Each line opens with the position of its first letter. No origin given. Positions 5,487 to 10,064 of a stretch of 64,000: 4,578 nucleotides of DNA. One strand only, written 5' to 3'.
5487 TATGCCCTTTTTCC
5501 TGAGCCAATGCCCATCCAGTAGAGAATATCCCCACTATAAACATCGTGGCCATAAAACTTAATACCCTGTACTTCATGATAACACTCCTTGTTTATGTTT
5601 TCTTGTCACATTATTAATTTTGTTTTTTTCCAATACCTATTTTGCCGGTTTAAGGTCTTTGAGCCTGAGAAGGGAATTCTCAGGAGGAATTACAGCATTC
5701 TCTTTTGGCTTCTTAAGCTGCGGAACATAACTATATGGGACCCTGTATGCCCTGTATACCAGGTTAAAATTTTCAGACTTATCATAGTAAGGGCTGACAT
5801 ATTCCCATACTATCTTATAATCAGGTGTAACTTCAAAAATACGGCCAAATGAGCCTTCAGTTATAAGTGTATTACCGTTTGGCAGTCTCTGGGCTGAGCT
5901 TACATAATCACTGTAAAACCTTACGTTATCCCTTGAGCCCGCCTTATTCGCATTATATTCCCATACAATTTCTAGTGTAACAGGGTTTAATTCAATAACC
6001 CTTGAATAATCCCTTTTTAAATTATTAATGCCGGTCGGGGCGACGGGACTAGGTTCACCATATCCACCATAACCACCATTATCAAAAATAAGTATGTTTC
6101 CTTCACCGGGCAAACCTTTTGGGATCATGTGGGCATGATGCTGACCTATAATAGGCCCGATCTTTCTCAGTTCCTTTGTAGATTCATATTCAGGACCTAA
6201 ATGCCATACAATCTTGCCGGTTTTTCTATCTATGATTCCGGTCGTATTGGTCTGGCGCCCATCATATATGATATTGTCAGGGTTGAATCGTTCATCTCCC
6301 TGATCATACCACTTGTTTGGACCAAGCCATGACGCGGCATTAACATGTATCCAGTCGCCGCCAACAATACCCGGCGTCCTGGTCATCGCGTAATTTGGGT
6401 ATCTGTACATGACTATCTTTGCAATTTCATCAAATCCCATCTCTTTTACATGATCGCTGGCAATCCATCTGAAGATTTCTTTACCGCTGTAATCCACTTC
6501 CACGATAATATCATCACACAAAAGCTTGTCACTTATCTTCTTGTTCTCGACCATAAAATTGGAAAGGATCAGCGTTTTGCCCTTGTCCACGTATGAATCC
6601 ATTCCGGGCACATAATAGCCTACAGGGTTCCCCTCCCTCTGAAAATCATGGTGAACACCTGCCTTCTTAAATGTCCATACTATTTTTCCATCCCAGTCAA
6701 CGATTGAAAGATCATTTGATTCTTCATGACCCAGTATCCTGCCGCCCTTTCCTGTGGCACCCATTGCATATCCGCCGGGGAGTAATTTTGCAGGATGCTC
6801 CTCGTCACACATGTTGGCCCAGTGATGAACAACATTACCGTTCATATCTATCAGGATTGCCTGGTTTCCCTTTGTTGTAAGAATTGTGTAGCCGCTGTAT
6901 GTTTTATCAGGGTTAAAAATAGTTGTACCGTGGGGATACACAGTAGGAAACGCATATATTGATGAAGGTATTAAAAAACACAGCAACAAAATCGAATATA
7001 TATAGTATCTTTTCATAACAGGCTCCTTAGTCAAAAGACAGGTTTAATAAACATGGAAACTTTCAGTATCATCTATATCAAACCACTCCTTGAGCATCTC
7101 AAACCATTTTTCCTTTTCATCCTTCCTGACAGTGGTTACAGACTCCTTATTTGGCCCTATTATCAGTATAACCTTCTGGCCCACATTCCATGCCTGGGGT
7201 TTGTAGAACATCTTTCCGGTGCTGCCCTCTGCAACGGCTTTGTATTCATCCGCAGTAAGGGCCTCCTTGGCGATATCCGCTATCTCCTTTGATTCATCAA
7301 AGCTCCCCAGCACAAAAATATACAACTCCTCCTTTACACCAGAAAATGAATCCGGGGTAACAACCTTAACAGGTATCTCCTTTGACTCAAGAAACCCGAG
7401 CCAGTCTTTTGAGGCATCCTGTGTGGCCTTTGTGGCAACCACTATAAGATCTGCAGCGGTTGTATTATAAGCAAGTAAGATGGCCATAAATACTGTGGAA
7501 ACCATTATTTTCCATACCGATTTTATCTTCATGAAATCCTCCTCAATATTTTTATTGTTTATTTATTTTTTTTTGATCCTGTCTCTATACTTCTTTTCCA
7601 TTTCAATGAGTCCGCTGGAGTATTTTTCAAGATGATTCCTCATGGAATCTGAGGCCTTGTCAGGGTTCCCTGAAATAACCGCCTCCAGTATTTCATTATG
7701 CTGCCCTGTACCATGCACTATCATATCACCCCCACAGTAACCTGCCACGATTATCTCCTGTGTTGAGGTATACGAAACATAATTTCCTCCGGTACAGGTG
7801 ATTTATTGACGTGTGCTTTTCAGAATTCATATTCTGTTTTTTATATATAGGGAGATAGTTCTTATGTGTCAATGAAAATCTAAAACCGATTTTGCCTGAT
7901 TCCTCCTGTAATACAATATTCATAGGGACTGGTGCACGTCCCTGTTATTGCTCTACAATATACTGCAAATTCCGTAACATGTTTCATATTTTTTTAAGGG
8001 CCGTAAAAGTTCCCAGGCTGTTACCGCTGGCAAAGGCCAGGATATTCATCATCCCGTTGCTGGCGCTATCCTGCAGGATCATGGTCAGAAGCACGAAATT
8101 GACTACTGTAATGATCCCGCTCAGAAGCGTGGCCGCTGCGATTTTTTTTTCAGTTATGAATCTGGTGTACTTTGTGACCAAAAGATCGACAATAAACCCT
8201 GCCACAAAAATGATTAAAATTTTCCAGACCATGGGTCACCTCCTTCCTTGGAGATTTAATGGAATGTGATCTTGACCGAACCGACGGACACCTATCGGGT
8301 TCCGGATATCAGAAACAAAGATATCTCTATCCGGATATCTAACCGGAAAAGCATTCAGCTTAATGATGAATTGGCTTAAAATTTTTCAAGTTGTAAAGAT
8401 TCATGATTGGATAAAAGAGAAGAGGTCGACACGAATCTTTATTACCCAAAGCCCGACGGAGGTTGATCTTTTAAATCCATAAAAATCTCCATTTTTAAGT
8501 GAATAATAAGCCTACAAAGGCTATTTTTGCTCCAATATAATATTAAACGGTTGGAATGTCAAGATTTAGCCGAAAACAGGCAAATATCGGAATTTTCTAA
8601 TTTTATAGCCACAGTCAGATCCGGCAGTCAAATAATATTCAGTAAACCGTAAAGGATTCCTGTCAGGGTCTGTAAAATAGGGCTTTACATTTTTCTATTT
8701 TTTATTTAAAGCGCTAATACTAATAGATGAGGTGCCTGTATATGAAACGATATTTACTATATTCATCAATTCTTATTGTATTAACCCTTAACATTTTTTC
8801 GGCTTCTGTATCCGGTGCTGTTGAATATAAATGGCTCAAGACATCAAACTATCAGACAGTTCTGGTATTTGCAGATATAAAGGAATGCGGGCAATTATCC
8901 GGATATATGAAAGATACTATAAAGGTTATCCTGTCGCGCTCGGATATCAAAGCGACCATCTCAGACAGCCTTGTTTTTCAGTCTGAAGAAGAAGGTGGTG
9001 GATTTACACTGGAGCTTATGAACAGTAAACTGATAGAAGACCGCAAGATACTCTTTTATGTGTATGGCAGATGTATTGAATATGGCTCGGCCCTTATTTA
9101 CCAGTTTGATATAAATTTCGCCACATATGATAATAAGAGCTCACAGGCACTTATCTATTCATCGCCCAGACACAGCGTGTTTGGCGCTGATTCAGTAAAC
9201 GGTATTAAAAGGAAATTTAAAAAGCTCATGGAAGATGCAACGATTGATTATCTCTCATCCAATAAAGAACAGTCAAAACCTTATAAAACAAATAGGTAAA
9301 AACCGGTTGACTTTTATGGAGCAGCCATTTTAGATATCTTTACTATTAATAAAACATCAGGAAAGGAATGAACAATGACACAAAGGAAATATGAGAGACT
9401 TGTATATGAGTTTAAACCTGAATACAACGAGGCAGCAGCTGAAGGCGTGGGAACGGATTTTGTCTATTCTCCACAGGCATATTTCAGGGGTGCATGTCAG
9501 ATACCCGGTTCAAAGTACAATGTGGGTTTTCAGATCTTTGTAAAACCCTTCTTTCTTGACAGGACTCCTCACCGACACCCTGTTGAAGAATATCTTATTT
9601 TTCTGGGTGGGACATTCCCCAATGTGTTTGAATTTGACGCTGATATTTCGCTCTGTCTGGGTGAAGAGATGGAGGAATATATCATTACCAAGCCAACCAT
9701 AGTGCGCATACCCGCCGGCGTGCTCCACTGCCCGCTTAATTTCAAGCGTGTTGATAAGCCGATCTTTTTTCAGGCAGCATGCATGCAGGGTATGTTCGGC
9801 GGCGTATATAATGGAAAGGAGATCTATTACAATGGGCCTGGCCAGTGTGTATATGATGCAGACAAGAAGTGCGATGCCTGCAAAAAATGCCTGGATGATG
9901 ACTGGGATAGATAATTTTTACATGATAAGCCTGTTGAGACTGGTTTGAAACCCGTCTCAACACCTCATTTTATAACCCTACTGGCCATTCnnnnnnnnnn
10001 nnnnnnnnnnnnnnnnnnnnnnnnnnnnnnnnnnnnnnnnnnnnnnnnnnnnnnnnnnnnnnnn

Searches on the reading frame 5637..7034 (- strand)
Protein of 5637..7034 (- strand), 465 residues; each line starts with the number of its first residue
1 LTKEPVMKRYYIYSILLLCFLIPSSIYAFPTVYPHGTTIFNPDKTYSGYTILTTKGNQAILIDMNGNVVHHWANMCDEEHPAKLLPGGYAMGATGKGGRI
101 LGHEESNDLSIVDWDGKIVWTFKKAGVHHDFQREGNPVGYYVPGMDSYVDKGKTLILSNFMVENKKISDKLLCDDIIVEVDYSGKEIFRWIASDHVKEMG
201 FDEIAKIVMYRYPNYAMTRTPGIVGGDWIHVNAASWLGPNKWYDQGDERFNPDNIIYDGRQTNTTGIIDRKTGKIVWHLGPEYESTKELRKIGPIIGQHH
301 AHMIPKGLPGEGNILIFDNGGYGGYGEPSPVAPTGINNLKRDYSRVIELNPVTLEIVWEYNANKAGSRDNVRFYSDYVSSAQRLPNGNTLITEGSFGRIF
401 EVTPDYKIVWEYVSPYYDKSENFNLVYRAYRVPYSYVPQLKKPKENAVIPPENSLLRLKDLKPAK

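Call 7: search_protein_families(library=pfam, proteins=[window:5637-7034:-], max_evalue=0.0001)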
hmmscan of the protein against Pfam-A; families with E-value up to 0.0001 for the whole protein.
window:5637-7034:- (465 aa): 2 families
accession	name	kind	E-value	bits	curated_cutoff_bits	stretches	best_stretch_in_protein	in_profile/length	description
PF05935.17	Arylsulfotrans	-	5.8e-21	75.4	24.2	1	59-397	30-335/374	Arylsulfotransferase (ASST)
PF14269.12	Arylsulfotran_2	-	6.2e-18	65.7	27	1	166-413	89-299/301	Arylsulfotransferase (ASST)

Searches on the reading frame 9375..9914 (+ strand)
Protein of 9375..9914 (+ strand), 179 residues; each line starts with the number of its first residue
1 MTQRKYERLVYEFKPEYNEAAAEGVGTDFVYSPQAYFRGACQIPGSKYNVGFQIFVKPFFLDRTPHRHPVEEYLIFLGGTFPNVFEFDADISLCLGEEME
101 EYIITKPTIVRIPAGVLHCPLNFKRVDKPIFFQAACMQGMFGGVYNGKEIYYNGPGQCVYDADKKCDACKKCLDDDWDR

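Call 4: search_protein_families(library=pfam, proteins=[window:9375-9914:+], max_evalue=0.01)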
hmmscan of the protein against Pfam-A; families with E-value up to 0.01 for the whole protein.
window:9375-9914:+ (179 aa): 0 families

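Call 5: search_protein_families(library=ncbifam, proteins=[window:9375-9914:+], max_evalue=0.01)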
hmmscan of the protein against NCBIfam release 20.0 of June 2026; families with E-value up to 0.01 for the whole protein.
window:9375-9914:+ (179 aa): 0 families

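Call 59: search_protein_families(library=padloc, proteins=[window:9375-9914:+], max_evalue=0.001)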
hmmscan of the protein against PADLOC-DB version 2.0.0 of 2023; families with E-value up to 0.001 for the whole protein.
window:9375-9914:+ (179 aa): 0 families
